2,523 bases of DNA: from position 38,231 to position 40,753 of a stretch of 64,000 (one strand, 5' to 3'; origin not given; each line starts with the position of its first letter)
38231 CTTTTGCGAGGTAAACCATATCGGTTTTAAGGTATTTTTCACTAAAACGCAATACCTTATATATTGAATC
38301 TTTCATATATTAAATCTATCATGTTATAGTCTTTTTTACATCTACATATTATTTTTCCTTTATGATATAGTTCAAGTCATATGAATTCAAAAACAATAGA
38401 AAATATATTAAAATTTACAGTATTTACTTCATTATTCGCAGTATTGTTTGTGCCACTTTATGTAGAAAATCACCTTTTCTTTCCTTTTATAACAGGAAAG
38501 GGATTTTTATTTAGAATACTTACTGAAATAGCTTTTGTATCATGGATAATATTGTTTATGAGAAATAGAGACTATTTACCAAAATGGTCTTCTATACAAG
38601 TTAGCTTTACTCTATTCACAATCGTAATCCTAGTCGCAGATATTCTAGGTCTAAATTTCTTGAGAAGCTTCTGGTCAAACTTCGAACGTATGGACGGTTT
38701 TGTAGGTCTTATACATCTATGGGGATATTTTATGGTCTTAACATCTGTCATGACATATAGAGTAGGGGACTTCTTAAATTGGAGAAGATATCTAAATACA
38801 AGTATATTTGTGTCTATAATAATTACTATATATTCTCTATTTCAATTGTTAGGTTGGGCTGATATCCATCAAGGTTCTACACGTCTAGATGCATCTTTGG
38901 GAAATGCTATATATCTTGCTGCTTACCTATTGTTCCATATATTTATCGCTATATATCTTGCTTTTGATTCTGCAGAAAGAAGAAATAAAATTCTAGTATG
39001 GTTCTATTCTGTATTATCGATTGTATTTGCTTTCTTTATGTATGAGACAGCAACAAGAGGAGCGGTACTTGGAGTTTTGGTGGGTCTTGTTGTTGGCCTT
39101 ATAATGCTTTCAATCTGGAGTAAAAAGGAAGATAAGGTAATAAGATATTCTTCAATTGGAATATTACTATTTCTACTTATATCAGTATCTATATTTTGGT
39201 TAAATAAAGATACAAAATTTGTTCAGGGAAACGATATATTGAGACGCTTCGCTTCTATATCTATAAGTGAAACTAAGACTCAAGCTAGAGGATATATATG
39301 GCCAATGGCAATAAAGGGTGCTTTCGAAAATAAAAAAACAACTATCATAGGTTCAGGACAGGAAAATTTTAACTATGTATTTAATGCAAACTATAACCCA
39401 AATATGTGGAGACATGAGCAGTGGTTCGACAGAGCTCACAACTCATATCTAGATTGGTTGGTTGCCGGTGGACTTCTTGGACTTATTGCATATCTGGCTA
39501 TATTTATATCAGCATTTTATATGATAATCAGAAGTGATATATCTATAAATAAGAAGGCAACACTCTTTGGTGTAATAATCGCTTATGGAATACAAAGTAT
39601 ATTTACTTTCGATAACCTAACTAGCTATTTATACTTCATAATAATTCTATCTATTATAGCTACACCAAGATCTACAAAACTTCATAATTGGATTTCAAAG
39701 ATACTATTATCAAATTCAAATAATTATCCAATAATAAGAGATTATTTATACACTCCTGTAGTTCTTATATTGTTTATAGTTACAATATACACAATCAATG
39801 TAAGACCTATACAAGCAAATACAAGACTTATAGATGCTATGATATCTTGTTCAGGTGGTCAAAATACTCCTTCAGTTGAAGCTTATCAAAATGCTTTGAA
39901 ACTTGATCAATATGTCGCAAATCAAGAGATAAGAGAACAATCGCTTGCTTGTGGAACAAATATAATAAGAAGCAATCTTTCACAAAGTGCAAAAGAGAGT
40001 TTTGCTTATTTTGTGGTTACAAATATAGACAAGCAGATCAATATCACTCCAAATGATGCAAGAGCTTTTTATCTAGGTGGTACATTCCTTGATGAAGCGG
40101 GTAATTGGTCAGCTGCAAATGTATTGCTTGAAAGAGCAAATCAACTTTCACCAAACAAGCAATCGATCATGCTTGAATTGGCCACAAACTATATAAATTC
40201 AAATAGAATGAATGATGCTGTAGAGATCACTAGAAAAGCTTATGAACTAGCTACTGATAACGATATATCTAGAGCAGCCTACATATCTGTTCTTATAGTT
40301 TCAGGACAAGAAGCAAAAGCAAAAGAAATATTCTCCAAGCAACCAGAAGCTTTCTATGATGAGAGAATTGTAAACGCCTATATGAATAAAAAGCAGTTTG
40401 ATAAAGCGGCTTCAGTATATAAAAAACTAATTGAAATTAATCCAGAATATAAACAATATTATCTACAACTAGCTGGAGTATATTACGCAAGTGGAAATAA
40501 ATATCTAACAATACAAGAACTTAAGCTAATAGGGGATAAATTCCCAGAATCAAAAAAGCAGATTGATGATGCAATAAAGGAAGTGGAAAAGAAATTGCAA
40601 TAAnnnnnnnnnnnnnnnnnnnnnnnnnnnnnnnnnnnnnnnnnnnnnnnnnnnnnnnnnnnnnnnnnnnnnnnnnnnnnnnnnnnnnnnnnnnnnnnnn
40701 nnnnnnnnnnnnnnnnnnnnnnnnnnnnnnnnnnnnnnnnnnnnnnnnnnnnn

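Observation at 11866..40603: ~28-kb co-directional glycan biosynthesis supercluster unusually rich in methyltransferases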

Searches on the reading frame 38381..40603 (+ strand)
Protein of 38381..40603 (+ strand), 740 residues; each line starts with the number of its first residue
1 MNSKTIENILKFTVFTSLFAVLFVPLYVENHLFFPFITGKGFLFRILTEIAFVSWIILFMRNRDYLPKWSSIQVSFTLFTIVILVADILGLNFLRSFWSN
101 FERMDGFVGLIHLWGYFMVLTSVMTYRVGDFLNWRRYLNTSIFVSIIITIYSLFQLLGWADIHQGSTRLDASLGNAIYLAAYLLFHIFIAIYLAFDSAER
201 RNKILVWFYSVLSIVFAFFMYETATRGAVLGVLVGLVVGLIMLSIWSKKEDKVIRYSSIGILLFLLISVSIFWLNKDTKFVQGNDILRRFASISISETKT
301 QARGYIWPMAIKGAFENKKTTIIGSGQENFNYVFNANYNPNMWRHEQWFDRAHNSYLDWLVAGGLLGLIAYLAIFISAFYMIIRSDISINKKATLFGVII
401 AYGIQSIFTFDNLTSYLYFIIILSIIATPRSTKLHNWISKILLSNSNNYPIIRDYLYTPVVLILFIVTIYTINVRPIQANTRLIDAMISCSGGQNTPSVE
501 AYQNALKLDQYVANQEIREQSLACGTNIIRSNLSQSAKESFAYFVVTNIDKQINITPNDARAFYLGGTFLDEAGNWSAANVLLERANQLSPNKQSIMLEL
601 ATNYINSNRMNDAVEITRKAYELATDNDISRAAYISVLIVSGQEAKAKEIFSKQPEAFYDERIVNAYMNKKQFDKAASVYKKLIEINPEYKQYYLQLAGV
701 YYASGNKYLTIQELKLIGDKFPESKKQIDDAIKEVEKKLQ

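Call 7: search_protein_families(library=pfam, proteins=[window:38381-40603:+], max_evalue=0.01)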
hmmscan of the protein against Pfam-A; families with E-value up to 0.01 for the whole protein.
window:38381-40603:+ (740 aa): 14 families
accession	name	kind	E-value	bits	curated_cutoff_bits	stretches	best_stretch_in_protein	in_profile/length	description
PF04932.20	Wzy_C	-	1.6e-16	60.9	31.7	1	213-372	3-149/149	O-Antigen ligase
PF14559.12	TPR_19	-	2.9e-15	56.8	25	2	572-616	3-47/68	Tetratricopeptide repeat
PF13414.12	TPR_11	-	7.4e-09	35.6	26.8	1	665-705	2-42/42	TPR repeat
PF07719.23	TPR_2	-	1.9e-06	28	27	1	665-690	9-34/34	Tetratricopeptide repeat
PF13428.12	TPR_14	-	2.3e-06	28.2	23.5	0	664-698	8-42/44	Tetratricopeptide repeat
PF23914.1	TPR_CcmH_CycH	-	7.4e-06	26.3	42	0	606-648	62-104/158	Cytochrome c-type biogenesis protein H TPR domain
PF13181.12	TPR_8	-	6.1e-05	23.3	25.7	1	663-689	7-33/34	Tetratricopeptide repeat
PF00515.34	TPR_1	-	0.00013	22.1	27.8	1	665-690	9-34/34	Tetratricopeptide repeat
PF13174.12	TPR_6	-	0.00029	21.7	26.3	0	665-689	8-32/33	Tetratricopeptide repeat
PF12569.14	NatA_aux_su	-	0.00037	20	33.3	1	664-704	45-85/515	N-terminal acetyltransferase A, auxiliary subunit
PF25063.1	ARM_TT21_C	-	0.00047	20.5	35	0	558-620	127-190/209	Tetratricopeptide repeat protein 21 C-terminal ARM domain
PF09843.14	DUF2070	-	0.0016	17.3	30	1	67-247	9-173/561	Predicted membrane protein (DUF2070)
PF25060.1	ARM_TT21_2nd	-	0.0026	17.7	27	0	580-648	43-110/270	Tetratricopeptide repeat protein 21 second ARM domain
PF07695.17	7TMR-DISM_7TM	-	0.0029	18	29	1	175-272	71-170/205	7TM diverse intracellular signalling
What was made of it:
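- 38381..40603 (+): Wzy_C (O-antigen-ligase-like) membrane domain plus an extracytoplasmic C-terminal TPR domain. A core Patescibacteria gene. Wzy_C 60.9 bits, cutoff 31.7, plus TPRs (call 7).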

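Call 13: find_encoding_contigs(protein=window:38381-40603:+, flank=10000, max_places=6)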
Protein window:38381-40603:+ (740 aa): 4 contigs read that carry it; 3 places shown.
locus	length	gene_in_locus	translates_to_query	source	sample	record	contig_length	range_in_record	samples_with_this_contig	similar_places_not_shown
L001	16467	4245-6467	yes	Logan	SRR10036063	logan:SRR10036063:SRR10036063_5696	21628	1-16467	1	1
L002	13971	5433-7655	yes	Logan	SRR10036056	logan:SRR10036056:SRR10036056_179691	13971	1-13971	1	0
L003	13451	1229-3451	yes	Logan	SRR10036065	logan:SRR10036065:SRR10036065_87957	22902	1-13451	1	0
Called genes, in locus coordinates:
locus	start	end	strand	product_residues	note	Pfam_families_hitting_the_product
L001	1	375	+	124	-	?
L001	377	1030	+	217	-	PF05148:Methyltransf_8 (faint), PF13489:Methyltransf_23, PF08241:Methyltransf_11, PF13649:Methyltransf_25 (weak), PF08242:Methyltransf_12 (weak), PF13847:Methyltransf_31 (weak)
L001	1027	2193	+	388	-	PF08323:Glyco_transf_5 (faint), PF13439:Glyco_transf_4, PF13477:Glyco_trans_4_2 (weak), PF13579:Glyco_trans_4_4, PF00534:Glycos_transf_1, PF13692:Glyco_trans_1_4, PF13524:Glyco_trans_1_2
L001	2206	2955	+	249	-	PF13489:Methyltransf_23 (faint)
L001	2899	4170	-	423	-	PF01943:Polysacc_synt, PF13440:Polysacc_synt_3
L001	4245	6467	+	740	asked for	PF04932:Wzy_C, PF23914:TPR_CcmH_CycH (faint), PF07719:TPR_2 (faint), PF13414:TPR_11 (faint), PF21033:RMD1-3 (faint), PF13428:TPR_14 (faint), PF14559:TPR_19 (faint)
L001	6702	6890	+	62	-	-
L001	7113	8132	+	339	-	PF01565:FAD_binding_4, PF02873:MurB_C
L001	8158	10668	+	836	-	PF07517:SecA_DEAD, PF01043:SecA_PP_bind, PF21090:P-loop_SecA, PF07516:SecA_SW, PF02810:SEC-C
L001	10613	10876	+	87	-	PF07866:DUF1653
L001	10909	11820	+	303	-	PF01073:3Beta_HSD, PF01370:Epimerase, PF02719:Polysacc_synt_2, PF04321:RmlD_sub_bind, PF05368:NmrA (weak), PF16363:GDP_Man_Dehyd, PF07993:NAD_binding_4 (faint), PF13460:NAD_binding_10 (weak)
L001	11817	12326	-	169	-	PF04307:YdjM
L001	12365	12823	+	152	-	-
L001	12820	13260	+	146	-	PF02643:DUF192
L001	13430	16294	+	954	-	PF03477:ATP-cone, PF00317:Ribonuc_red_lgN, PF02867:Ribonuc_red_lgC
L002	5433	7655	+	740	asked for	PF04932:Wzy_C, PF23914:TPR_CcmH_CycH (faint), PF07719:TPR_2 (faint), PF13414:TPR_11 (faint), PF21033:RMD1-3 (faint), PF13428:TPR_14 (faint), PF14559:TPR_19 (faint)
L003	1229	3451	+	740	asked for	PF04932:Wzy_C, PF23914:TPR_CcmH_CycH (faint), PF07719:TPR_2 (faint), PF13414:TPR_11 (faint), PF21033:RMD1-3 (faint), PF13428:TPR_14 (faint), PF14559:TPR_19 (faint)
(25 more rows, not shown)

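Call 15: search_protein_families(library=ncbifam, proteins=[window:38381-40603:+], max_evalue=0.001)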
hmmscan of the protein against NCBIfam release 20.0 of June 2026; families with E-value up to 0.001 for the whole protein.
window:38381-40603:+ (740 aa): 6 families
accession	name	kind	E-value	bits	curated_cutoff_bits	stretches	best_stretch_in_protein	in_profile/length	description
TIGR02917.1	PEP_TPR_lipo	equivalog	4.2e-11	41.5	312.2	1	553-649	49-146/899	XrtA/PEP-CTERM system TPR-repeat protein PrsT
NF040959.1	MamA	equivalog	9.4e-09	35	200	1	546-623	125-202/204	magnetosome protein MamA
TIGR02521.1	type_IV_pilW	equivalog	7.7e-05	22.3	154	0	663-707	141-185/234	type IV pilus biogenesis/stability protein PilW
NF052415.1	T3SS_chap_SctY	equivalog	0.00075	20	70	0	574-630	20-76/106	type III secretion apparatus assembly chaperone SctY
TIGR03939.1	PGA_TPR_OMP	equivalog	0.0008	17.7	366.65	0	661-726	90-155/800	poly-beta-1,6 N-acetyl-D-glucosamine export porin PgaA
TIGR00540.1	TPR_hemY_coli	hypoth_equivalog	0.00096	18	142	0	546-620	312-385/385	heme biosynthesis-associated TPR protein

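Call 26: find_homologous_proteins(query=window:38381-40603:+, max_evalue=0.001)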
Query window:38381-40603:+ (740 aa): 3432 proteins with E <= 0.001 among 8000 candidates; the best 120 are listed.
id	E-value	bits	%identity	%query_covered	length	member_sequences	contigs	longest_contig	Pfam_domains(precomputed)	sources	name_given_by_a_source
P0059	0.0e+0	1545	94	100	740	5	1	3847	PF14559.13,PF23914.2,PF13414.13,PF21033.5,PF12569.15,PF13428.13,PF07719.24,PF04932.21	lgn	-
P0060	0.0e+0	1040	62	100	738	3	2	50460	PF14559.13,PF23914.2,PF12895.14,PF13428.13,PF13181.13,PF07719.24,PF13174.13,PF04932.21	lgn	-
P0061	0.0e+0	1013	61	100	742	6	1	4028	PF14559.13,PF23914.2,PF04932.21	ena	-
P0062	2.3e-278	944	94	61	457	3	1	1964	PF14559.13,PF25063.1,PF23914.2,PF13414.13,PF21033.5,PF12569.15,PF13428.13,PF13181.13,PF07719.24,PF13174.13,PF04932.21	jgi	jgi:tetratricopeptide (TPR) repeat protein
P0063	2.3e-233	795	50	97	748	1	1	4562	PF13431.13,PF23914.2,PF13414.13,PF13428.13,PF14559.13,PF00515.35,PF12895.14,PF13424.13,PF13432.13,PF13181.13,PF07719.24,PF13174.13,PF04932.21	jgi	jgi:tetratricopeptide (TPR) repeat protein/O-antigen ligase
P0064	3.7e-229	781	47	100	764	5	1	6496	PF14559.13,PF23914.2,PF12895.14,PF01535.27,PF04932.21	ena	-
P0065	6.0e-227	774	48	99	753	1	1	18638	PF14559.13,PF23914.2,PF13371.13,PF12895.14,PF13424.13,PF21033.5,PF13432.13,PF13428.13,PF07719.24,PF04932.21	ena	-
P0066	1.1e-226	773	47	99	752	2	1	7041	PF14559.13,PF23914.2,PF13414.13,PF00515.35,PF12895.14,PF13424.13,PF13432.13,PF13428.13,PF13181.13,PF07719.24,PF04932.21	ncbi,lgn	-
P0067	9.9e-226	770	49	99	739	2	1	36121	PF14559.13,PF13431.13,PF23914.2,PF13428.13,PF04932.21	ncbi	-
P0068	2.3e-225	768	47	99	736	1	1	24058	PF14559.13,PF23914.2,PF00515.35,PF13428.13,PF07719.24,PF04932.21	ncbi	-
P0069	2.4e-224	765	47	99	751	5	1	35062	PF14559.13,PF23914.2,PF13414.13,PF00515.35,PF13424.13,PF13432.13,PF13428.13,PF13181.13,PF07719.24,PF04932.21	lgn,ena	-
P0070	2.8e-224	765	47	99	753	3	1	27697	PF14559.13,PF23914.2,PF04932.21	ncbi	ncbi:MAG: O-antigen ligase family protein [Patescibacteria group bacterium]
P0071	9.6e-224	763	48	99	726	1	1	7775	PF14559.13,PF13428.13,PF04932.21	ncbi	-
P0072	1.0e-222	760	46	99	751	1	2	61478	PF14559.13,PF23914.2,PF00515.35,PF13424.13,PF13432.13,PF13428.13,PF13181.13,PF07719.24,PF04932.21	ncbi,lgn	-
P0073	1.9e-222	759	47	99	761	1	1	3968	PF14559.13,PF23914.2,PF13176.13,PF13432.13,PF13428.13,PF13181.13,PF07719.24,PF13174.13,PF04932.21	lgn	-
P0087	3.6e-218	745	46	98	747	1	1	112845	PF14559.13,PF13431.13,PF23914.2,PF13428.13,PF04932.21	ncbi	-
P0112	4.0e-211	721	45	99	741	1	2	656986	PF14559.13,PF23914.2,PF12895.14,PF13424.13,PF13432.13,PF13428.13,PF07719.24,PF04932.21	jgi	jgi:tetratricopeptide (TPR) repeat protein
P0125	1.1e-207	710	45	99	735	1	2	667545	PF14559.13,PF23914.2,PF13428.13,PF04932.21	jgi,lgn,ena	-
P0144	2.8e-202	692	44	99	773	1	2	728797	PF14559.13,PF24575.2,PF13431.13,PF23914.2,PF13414.13,PF13424.13,PF13428.13,PF13181.13,PF14561.13,PF07719.24,PF04932.21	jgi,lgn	jgi:O-antigen ligase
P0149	9.3e-201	687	44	98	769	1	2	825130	PF25063.1,PF23914.2,PF13428.13,PF13374.13,PF14559.13,PF13371.13,PF00515.35,PF12895.14,PF13424.13,PF13432.13,PF07719.24,PF13174.13,PF04932.21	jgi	jgi:tetratricopeptide (TPR) repeat protein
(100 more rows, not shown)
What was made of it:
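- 38381..40603 (+): More than 3,400 relatives, 43-50% identical over the full length (call 26).
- The ligase-TPR is a core CPR family (call 26).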

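Call 27: find_encoding_contigs(protein=P0060, flank=10000, max_places=2)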
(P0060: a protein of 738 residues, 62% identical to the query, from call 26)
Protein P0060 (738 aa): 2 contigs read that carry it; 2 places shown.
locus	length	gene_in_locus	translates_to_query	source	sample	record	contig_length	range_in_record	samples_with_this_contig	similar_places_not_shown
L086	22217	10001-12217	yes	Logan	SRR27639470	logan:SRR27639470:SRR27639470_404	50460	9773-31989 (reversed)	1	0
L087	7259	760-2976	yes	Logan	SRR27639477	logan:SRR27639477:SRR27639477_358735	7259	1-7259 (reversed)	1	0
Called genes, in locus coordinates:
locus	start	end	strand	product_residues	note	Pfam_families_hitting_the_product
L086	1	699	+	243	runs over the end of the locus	PF05148:Methyltransf_8 (weak), PF01209:Ubie_methyltran, PF13489:Methyltransf_23, PF07021:MetW, PF13847:Methyltransf_31, PF08241:Methyltransf_11, PF08242:Methyltransf_12, PF13649:Methyltransf_25, +3 more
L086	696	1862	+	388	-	PF01075:Glyco_transf_9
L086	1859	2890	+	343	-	PF00487:FA_desaturase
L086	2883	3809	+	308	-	PF05219:DREV, PF05891:Methyltransf_PK (weak), PF13489:Methyltransf_23, PF13847:Methyltransf_31, PF08241:Methyltransf_11, PF08242:Methyltransf_12, PF13649:Methyltransf_25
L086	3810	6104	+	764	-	-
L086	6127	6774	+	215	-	PF05148:Methyltransf_8 (weak), PF13489:Methyltransf_23, PF13847:Methyltransf_31 (weak), PF08241:Methyltransf_11, PF08242:Methyltransf_12 (weak), PF13649:Methyltransf_25 (weak)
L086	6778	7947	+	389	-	PF13439:Glyco_transf_4, PF13477:Glyco_trans_4_2, PF13579:Glyco_trans_4_4, PF00534:Glycos_transf_1, PF13692:Glyco_trans_1_4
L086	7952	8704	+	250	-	-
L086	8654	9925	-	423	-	PF01943:Polysacc_synt, PF13440:Polysacc_synt_3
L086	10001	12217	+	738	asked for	PF04932:Wzy_C, PF23914:TPR_CcmH_CycH (faint), PF12895:ANAPC3 (faint), PF07719:TPR_2 (faint), PF13174:TPR_6 (faint), PF13181:TPR_8 (faint), PF13428:TPR_14 (faint), PF14559:TPR_19 (faint)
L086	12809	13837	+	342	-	PF01565:FAD_binding_4, PF02873:MurB_C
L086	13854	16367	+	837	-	PF07517:SecA_DEAD, PF01043:SecA_PP_bind, PF21090:P-loop_SecA, PF07516:SecA_SW, PF02810:SEC-C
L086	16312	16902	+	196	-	-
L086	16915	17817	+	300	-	PF01073:3Beta_HSD, PF01370:Epimerase, PF02719:Polysacc_synt_2, PF04321:RmlD_sub_bind, PF07993:NAD_binding_4 (faint), PF16363:GDP_Man_Dehyd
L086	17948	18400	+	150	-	-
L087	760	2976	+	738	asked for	PF04932:Wzy_C, PF23914:TPR_CcmH_CycH (faint), PF12895:ANAPC3 (faint), PF07719:TPR_2 (faint), PF13174:TPR_6 (faint), PF13181:TPR_8 (faint), PF13428:TPR_14 (faint), PF14559:TPR_19 (faint)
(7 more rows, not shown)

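Call 28: find_encoding_contigs(protein=P0125, flank=10000, max_places=1)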
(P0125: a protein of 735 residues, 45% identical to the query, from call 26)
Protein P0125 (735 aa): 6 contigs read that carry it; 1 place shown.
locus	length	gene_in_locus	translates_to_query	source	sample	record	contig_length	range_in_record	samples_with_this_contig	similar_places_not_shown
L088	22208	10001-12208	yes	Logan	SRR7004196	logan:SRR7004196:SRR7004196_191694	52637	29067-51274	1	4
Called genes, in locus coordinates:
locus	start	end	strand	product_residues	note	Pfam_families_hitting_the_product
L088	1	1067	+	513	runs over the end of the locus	PF00248:Aldo_ket_red, PF02698:DUF218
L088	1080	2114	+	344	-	PF03102:NeuB, PF08666:SAF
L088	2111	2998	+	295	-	PF08003:Methyltransf_9 (weak), PF13489:Methyltransf_23, PF13847:Methyltransf_31, PF08241:Methyltransf_11, PF08242:Methyltransf_12, PF13649:Methyltransf_25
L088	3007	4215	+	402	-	PF01071:GARS_A (faint), PF02222:ATP-grasp (faint)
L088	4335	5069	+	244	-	PF13489:Methyltransf_23, PF05219:DREV, PF13847:Methyltransf_31, PF08241:Methyltransf_11, PF08242:Methyltransf_12, PF13649:Methyltransf_25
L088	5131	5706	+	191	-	PF04962:KduI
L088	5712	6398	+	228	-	PF08659:KR (faint), PF00106:adh_short, PF13561:adh_short_C2, PF08643:DUF1776 (weak)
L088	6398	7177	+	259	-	-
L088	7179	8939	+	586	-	PF00664:ABC_membrane, PF00005:ABC_tran, PF02463:SMC_N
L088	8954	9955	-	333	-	PF01073:3Beta_HSD, PF01370:Epimerase, PF02719:Polysacc_synt_2, PF04321:RmlD_sub_bind, PF07993:NAD_binding_4 (faint), PF13460:NAD_binding_10, PF16363:GDP_Man_Dehyd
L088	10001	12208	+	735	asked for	PF04932:Wzy_C, PF13428:TPR_14 (faint), PF23914:TPR_CcmH_CycH (faint), PF14559:TPR_19 (weak)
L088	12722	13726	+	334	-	PF01565:FAD_binding_4, PF02873:MurB_C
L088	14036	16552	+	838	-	PF07517:SecA_DEAD, PF01043:SecA_PP_bind, PF21090:P-loop_SecA, PF07516:SecA_SW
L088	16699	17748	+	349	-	PF01594:AI-2E_transport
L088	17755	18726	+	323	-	PF01018:GTP1_OBG, PF01926:MMR_HSR1, PF02421:FeoB_N (weak)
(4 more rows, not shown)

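Call 30: find_encoding_contigs(protein=P0144, flank=10000, max_places=1)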
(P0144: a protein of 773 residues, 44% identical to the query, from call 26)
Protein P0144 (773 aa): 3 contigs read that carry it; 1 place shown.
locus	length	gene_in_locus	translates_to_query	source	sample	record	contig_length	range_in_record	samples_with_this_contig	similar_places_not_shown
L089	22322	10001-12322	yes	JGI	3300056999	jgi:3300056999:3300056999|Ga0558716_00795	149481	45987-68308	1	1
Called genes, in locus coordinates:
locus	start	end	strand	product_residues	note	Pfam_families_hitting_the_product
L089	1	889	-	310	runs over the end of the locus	PF01531:Glyco_transf_11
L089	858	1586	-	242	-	PF03269:DUF268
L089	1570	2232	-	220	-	PF05050:Methyltransf_21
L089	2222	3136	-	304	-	-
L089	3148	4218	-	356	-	PF18025:FucT_N, PF00852:Glyco_transf_10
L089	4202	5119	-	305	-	PF08759:GT-D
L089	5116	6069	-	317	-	PF00535:Glycos_transf_2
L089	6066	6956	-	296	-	PF00535:Glycos_transf_2 (faint)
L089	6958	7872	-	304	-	-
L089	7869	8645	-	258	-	PF05050:Methyltransf_21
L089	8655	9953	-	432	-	PF01943:Polysacc_synt, PF13440:Polysacc_synt_3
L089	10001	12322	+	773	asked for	PF04932:Wzy_C, PF07719:TPR_2 (faint), PF13181:TPR_8 (faint), PF13414:TPR_11 (faint), PF13431:TPR_17 (faint), PF14561:TPR_20 (faint), PF23914:TPR_CcmH_CycH (faint), PF24575:TPR_Slam (faint), +3 more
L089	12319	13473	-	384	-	PF07690:MFS_1, PF13347:MFS_2, PF07690:MFS_1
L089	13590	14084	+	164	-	-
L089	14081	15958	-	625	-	PF00753:Lactamase_B, PF23023:Anti-Pycsar_Apyc1 (faint), PF12706:Lactamase_B_2, PF22505:RNase_J_b_CASP, PF07521:RMMBL (weak), PF17770:RNase_J_C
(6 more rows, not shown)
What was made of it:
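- A Wzx flippase paired with a Wzy_C enzyme is the hallmark of polyprenyl-PP-linked glycan transfer (calls 7, 27, 30).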

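Call 31: find_encoding_contigs(protein=P0087, flank=10000, max_places=1)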
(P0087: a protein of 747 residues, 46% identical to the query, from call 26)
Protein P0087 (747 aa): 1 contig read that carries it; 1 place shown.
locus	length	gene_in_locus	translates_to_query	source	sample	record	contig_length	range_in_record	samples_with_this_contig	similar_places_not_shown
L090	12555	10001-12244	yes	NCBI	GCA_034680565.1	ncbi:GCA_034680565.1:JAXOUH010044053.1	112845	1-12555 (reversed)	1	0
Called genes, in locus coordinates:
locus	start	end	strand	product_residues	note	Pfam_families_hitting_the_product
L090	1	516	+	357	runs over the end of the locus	PF04321:RmlD_sub_bind, PF01073:3Beta_HSD, PF01370:Epimerase, PF02719:Polysacc_synt_2, PF16363:GDP_Man_Dehyd, PF13460:NAD_binding_10 (weak), PF07993:NAD_binding_4 (weak)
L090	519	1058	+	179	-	PF00908:dTDP_sugar_isom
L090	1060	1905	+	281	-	PF01073:3Beta_HSD (faint), PF01370:Epimerase, PF02719:Polysacc_synt_2 (faint), PF04321:RmlD_sub_bind (weak), PF16363:GDP_Man_Dehyd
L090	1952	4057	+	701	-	PF00535:Glycos_transf_2, PF18922:DUF5672, PF05050:Methyltransf_21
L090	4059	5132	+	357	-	PF01531:Glyco_transf_11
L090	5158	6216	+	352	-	-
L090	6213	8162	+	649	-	PF04724:Glyco_transf_17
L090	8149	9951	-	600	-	PF00664:ABC_membrane, PF00005:ABC_tran, PF02463:SMC_N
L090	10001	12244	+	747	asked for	PF04932:Wzy_C, PF23914:TPR_CcmH_CycH (faint), PF13428:TPR_14 (faint), PF13431:TPR_17 (faint), PF14559:TPR_19 (faint)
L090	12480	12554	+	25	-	?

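Call 37: search_solved_structures(query=window:38381-40603:+, max_evalue=0.1)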
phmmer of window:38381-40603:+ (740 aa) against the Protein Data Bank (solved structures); distinct sequences matched with E-value up to 0.1: 41.
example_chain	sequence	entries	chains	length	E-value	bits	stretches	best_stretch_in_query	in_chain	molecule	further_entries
9qhb_A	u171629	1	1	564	6.8e-14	54.4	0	646-712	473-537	Engineered tetratricopeptide repeat protein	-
8bu0_A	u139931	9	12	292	3.5e-09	38.8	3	646-707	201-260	Consensus tetratricopeptide repeat protein | Crystal structure of an 8-repeat consensus TPR superhelix with Zinc. | Monomer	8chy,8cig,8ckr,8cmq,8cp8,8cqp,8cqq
9qhc_A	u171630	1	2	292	9.8e-08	34.1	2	646-706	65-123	Engineered tetratricopeptide repeat protein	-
1w3b_A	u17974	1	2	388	3e-07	32.5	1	543-734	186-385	UDP-N-ACETYLGLUCOSAMINE--PEPTIDE N-ACETYLGLUCOSAMINYLTRANSFERASE 110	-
6eou_A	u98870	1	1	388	1.1e-06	30.6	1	543-734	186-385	UDP-N-acetylglucosamine--peptide N-acetylglucosaminyltransferase 110 kDa subunit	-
7yeh_B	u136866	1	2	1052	1.3e-06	30.4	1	543-734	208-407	UDP-N-acetylglucosamine--peptide N-acetylglucosaminyltransferase 110 kDa subunit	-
7yea_A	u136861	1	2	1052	1.3e-06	30.4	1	543-734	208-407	UDP-N-acetylglucosamine--peptide N-acetylglucosaminyltransferase 110 kDa subunit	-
7ntf_A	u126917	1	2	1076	1.4e-06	30.3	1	543-734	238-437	Isoform 1 of UDP-N-acetylglucosamine--peptide N-acetylglucosaminyltransferase 110 kDa subu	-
8ch0_A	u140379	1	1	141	0.0001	24.1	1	646-707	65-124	Consensus tetratricopeptide repeat protein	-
2fo7_A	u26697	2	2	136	0.00011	24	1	646-707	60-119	SYNTHETIC CONSENSUS TPR PROTEIN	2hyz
6b85_J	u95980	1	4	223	0.0003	22.6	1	550-653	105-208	TMHC4_R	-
4eqf_A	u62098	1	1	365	0.0025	19.5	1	550-617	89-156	PEX5-related protein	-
8ump_A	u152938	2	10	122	0.0055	18.4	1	556-633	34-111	T33-ml35-redesigned-TPR-domain-fold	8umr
7bev_A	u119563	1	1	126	0.0057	18.3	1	573-633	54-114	Sperm-associated antigen 1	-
9hb4_G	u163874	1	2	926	0.0062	18.2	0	574-634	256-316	Sperm-associated antigen 1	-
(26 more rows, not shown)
